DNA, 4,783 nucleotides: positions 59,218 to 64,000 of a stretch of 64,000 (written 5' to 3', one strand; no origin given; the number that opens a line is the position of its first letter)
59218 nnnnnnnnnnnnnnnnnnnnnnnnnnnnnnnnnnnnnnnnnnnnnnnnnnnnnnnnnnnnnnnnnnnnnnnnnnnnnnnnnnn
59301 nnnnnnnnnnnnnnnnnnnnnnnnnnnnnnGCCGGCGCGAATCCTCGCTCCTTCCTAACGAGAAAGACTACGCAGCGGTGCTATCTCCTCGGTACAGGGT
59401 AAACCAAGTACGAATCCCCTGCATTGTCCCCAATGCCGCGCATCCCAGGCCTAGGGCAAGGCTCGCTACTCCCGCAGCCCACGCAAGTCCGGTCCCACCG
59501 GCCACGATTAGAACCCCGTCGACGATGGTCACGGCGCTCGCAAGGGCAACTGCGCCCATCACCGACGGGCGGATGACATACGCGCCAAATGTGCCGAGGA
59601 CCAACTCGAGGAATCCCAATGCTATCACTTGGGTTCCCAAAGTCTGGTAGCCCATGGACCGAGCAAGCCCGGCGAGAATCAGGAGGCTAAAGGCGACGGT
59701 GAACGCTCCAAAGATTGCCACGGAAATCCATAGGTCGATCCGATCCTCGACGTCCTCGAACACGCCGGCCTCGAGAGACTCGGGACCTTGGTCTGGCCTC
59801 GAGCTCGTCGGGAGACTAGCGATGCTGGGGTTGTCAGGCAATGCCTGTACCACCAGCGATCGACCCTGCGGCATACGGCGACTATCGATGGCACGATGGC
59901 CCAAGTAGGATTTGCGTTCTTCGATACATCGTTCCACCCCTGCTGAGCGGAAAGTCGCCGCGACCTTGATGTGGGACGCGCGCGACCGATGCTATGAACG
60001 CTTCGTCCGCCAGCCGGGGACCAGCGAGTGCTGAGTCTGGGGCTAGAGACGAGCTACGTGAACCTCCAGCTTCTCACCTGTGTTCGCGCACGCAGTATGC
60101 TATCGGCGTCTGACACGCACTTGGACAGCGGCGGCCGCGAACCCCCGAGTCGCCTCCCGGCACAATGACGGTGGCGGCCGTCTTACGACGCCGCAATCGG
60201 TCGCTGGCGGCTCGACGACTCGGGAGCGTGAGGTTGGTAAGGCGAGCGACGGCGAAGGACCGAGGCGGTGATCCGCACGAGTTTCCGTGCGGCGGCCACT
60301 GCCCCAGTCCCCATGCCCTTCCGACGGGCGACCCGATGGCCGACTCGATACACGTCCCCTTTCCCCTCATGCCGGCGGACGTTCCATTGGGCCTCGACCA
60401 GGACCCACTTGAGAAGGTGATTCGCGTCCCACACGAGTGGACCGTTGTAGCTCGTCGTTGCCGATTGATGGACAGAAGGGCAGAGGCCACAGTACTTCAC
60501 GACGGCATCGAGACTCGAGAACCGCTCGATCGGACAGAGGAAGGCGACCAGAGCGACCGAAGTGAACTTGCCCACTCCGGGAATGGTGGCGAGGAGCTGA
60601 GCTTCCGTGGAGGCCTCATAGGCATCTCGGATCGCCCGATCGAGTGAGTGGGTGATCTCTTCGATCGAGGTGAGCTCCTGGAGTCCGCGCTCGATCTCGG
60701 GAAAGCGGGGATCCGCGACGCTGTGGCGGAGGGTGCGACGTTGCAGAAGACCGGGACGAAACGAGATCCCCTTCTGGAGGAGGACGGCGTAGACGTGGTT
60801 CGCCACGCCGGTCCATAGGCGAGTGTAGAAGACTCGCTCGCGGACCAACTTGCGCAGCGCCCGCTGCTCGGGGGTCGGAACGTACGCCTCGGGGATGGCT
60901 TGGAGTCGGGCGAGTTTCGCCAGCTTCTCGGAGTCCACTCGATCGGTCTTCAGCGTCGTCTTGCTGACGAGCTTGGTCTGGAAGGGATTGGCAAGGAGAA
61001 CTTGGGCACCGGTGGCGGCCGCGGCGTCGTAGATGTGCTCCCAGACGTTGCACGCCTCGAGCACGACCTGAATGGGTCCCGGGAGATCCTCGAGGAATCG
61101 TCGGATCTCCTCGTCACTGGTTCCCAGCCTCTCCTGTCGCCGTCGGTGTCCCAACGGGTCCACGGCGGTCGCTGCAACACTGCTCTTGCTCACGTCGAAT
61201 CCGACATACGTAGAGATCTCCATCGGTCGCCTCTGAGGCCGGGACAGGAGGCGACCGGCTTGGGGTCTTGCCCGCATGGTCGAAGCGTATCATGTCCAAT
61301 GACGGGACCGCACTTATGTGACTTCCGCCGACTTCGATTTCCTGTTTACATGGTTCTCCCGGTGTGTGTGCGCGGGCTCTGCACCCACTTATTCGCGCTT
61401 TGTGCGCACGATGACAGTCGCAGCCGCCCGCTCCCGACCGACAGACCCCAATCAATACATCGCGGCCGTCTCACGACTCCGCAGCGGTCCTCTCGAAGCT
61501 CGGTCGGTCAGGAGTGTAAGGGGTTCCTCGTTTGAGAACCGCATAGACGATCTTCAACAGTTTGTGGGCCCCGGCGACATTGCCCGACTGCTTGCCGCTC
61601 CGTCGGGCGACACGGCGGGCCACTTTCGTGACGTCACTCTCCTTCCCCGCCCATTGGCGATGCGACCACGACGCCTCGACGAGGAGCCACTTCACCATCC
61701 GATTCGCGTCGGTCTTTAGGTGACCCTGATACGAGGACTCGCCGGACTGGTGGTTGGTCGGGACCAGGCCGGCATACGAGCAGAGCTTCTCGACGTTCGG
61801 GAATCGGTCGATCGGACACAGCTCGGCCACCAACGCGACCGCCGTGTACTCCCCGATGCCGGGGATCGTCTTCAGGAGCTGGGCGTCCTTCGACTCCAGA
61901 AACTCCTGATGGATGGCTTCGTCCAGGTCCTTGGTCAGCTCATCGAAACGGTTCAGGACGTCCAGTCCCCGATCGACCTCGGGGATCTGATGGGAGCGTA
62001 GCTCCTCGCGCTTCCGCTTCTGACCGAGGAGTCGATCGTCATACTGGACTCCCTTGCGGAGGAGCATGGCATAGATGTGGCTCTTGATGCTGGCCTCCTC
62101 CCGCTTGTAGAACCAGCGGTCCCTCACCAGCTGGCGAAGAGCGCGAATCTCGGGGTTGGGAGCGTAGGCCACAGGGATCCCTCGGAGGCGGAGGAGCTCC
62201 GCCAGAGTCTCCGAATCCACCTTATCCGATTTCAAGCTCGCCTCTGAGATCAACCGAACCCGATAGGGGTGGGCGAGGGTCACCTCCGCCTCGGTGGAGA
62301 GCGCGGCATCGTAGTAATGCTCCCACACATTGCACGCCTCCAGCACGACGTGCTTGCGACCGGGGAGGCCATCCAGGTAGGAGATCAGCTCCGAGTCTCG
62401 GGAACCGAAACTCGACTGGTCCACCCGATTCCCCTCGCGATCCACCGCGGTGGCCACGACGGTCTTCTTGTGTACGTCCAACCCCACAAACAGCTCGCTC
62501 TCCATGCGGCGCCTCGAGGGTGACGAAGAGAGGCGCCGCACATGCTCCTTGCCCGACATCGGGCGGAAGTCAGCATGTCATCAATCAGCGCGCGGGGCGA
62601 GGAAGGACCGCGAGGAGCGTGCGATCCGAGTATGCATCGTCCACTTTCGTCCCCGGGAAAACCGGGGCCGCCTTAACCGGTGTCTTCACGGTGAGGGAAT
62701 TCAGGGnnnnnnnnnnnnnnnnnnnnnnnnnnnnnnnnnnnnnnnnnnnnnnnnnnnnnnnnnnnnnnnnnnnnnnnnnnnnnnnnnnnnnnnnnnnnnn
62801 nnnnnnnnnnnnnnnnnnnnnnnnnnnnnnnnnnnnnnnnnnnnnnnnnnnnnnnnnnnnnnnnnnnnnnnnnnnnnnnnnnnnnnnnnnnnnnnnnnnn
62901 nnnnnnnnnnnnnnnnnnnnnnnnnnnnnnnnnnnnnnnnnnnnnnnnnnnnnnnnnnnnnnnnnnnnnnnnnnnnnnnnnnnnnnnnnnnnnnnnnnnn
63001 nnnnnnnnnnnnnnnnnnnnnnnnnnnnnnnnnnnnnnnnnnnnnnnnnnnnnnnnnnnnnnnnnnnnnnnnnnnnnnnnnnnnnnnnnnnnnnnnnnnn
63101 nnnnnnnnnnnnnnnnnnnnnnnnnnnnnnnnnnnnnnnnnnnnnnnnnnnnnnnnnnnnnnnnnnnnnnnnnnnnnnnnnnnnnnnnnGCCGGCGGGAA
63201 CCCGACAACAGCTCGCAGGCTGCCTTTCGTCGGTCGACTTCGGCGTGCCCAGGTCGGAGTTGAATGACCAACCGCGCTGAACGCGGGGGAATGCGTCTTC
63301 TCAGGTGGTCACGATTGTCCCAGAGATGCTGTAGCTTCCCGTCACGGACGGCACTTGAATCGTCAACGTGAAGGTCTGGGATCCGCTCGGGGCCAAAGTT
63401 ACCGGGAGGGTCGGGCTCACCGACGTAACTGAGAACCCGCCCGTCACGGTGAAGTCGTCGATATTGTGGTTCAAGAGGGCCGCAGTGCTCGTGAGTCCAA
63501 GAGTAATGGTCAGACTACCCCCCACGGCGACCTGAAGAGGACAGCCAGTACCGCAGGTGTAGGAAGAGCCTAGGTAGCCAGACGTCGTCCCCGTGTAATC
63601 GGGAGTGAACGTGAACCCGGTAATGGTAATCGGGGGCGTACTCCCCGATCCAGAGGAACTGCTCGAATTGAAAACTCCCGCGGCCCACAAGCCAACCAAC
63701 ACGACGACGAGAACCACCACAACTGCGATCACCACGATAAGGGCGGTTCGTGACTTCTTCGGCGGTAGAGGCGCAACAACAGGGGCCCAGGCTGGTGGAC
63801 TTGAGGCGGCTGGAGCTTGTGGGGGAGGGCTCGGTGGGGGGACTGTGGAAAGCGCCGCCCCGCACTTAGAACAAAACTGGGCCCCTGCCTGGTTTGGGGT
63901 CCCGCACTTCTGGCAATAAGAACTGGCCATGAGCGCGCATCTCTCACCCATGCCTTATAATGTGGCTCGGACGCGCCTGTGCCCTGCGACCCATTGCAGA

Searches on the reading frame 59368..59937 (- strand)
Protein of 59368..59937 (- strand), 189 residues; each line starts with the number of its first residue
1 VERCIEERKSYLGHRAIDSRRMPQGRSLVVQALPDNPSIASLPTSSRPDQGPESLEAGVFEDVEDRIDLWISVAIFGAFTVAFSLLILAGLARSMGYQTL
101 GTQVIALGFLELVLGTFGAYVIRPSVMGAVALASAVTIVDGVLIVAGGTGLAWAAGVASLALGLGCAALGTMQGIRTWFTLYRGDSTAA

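Call 10: search_protein_families(library=pfam, max_evalue=0.01, proteins=[window:59371-59937:-])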
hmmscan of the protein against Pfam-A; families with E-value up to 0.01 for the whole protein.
window:59371-59937:- (189 aa): 0 families

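Call 27: find_encoding_contigs(protein=window:59368-59937:-, flank=10000, max_places=10)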
Protein window:59368-59937:- (189 aa): 4 contigs read that carry it; 3 places shown.
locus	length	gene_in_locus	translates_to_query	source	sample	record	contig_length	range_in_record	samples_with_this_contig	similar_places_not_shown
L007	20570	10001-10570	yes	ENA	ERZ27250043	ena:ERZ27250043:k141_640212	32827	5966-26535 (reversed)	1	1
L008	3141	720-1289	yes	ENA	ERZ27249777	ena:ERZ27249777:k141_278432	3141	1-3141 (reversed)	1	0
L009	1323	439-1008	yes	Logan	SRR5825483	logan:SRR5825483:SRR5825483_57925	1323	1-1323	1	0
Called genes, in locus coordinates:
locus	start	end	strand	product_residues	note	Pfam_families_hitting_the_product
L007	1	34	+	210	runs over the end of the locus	-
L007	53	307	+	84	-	-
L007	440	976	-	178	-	-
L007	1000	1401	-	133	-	-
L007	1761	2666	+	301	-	-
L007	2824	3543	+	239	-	-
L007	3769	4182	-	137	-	-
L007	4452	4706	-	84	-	-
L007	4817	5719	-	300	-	-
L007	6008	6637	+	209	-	PF12773:DZR (faint), PF13240:Zn_Ribbon_1, PF24463:DUF7577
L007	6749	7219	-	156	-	-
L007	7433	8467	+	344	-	PF01548:DEDD_Tnp_IS110, PF02371:Transposase_20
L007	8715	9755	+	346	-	PF01548:DEDD_Tnp_IS110, PF02371:Transposase_20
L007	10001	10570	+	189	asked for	-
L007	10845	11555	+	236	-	-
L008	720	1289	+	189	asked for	-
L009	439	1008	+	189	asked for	-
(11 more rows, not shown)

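Call 46: search_protein_families(library=ncbifam, max_evalue=0.01, proteins=[window:59371-59937:-])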
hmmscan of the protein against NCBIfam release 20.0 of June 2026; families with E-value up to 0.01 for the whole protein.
window:59371-59937:- (189 aa): 0 families

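Call 93: search_protein_families(library=phrogs, max_evalue=0.001, proteins=[window:59371-59937:-])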
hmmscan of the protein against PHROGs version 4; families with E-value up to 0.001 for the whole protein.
window:59371-59937:- (189 aa): 0 families

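Call 94: search_protein_families(library=padloc, max_evalue=0.001, proteins=[window:59371-59937:-])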
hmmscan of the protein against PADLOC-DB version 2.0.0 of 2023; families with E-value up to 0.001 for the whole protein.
window:59371-59937:- (189 aa): 0 families

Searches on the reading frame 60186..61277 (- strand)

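Call 10: search_protein_families(library=pfam, max_evalue=0.01, proteins=[window:60186-61277:-])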
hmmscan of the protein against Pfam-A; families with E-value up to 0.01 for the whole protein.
window:60186-61277:- (364 aa): 2 families
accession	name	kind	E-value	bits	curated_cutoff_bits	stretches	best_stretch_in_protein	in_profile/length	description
PF01548.23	DEDD_Tnp_IS110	-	9e-18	65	29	1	25-168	1-152/155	Transposase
PF02371.22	Transposase_20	-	1.7e-17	64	21.3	1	226-305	1-80/87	Transposase IS116/IS110/IS902 family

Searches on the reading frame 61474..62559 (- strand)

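Call 20: search_protein_families(library=pfam, max_evalue=0.01, proteins=[window:61474-62559:-])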
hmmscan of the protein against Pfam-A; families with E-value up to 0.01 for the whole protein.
window:61474-62559:- (362 aa): 2 families
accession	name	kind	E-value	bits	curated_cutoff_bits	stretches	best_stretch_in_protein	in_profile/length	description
PF02371.22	Transposase_20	-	2.1e-21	76.5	21.3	1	226-303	1-78/87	Transposase IS116/IS110/IS902 family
PF01548.23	DEDD_Tnp_IS110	-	6.5e-15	55.7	29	1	25-166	1-150/155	Transposase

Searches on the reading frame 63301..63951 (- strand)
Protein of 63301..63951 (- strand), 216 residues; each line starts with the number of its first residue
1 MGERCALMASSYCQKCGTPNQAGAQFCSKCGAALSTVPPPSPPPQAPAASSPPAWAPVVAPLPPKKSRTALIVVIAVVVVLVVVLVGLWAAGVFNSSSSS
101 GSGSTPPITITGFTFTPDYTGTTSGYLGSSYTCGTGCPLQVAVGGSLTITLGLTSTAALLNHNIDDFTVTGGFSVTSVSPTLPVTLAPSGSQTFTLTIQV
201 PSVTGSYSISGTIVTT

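Call 70: find_encoding_contigs(protein=window:63301-63951:-, flank=10000, max_places=4)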
Protein window:63301-63951:- (216 aa): no gene with exactly this product is on record in the collection.

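Call 71: find_encoding_contigs(protein=window:63301-63930:-, flank=10000, max_places=5)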
Protein window:63301-63930:- (209 aa): 22 contigs read that carry it; 5 places shown.
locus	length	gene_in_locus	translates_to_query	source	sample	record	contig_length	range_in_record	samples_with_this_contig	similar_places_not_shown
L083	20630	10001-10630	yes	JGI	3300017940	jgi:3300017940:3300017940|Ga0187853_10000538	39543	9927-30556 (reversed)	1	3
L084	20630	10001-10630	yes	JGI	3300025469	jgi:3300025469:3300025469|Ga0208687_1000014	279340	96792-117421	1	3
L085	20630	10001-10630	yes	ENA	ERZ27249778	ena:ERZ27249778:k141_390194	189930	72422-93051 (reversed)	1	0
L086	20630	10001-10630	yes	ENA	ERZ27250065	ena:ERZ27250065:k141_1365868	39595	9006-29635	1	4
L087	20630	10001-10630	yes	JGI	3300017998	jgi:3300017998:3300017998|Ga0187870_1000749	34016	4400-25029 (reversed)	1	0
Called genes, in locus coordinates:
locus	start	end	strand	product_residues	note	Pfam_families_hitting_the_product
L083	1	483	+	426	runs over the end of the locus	PF01507:PAPS_reduct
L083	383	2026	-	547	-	PF02518:HATPase_c (weak), PF13589:HATPase_c_3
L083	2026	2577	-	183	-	-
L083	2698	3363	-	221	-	-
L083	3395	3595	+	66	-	-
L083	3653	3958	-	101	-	-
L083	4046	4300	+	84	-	-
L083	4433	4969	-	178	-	-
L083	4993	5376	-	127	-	-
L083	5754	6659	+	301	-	-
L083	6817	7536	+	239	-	-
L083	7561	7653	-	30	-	-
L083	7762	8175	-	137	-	-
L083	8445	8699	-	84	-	-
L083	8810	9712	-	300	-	-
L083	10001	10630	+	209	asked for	PF12773:DZR (faint), PF13240:Zn_Ribbon_1, PF24463:DUF7577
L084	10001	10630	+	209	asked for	PF12773:DZR (faint), PF13240:Zn_Ribbon_1, PF24463:DUF7577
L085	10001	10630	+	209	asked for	PF12773:DZR (faint), PF13240:Zn_Ribbon_1, PF24463:DUF7577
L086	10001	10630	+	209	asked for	PF12773:DZR (faint), PF13240:Zn_Ribbon_1, PF24463:DUF7577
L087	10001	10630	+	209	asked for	PF12773:DZR (faint), PF13240:Zn_Ribbon_1, PF24463:DUF7577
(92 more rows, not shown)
